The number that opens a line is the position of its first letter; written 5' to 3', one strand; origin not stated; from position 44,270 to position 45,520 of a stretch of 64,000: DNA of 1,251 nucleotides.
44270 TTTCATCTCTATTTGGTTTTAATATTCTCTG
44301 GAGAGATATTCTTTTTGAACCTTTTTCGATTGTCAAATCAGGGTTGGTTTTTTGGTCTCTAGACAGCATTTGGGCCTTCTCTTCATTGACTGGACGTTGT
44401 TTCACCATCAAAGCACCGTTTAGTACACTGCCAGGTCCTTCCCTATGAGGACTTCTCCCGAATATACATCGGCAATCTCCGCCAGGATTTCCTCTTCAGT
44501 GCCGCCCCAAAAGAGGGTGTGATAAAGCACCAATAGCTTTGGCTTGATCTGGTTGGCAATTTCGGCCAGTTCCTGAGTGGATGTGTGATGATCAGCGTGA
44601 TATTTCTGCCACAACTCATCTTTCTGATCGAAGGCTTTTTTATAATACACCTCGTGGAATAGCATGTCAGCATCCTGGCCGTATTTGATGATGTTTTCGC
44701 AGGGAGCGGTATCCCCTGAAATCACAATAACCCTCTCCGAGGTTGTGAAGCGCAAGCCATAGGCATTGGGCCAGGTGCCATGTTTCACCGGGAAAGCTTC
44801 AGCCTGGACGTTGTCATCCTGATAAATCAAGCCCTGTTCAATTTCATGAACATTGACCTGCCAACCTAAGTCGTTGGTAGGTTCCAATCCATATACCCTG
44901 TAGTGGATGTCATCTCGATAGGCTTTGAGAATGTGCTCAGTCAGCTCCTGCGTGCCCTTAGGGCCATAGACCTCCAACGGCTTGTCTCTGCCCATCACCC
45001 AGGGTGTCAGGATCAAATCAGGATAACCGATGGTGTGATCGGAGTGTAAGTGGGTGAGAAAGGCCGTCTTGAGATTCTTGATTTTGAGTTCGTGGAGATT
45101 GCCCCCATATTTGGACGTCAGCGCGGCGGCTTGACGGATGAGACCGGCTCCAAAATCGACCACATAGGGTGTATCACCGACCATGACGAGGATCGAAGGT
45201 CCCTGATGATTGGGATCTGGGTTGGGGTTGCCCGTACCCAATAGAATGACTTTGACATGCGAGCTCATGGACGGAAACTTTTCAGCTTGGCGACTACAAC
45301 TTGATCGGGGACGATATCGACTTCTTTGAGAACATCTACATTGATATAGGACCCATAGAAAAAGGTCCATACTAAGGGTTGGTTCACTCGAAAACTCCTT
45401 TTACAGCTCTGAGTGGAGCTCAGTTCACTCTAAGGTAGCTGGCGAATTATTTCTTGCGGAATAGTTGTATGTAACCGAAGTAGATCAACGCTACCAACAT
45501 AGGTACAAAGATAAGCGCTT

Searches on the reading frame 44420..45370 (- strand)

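Call 76: search_protein_families(library=pfam, proteins=[window:44420-45370:-], max_evalue=0.00001)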
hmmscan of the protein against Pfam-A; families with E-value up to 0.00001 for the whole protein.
window:44420-45370:- (316 aa): 2 families
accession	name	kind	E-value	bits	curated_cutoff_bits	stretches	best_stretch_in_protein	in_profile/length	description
PF12706.13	Lactamase_B_2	-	3.4e-17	63.2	27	1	94-284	25-199/200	Beta-lactamase superfamily domain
PF00753.33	Lactamase_B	-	2.1e-08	34.8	22.7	1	56-284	5-196/196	Metallo-beta-lactamase superfamily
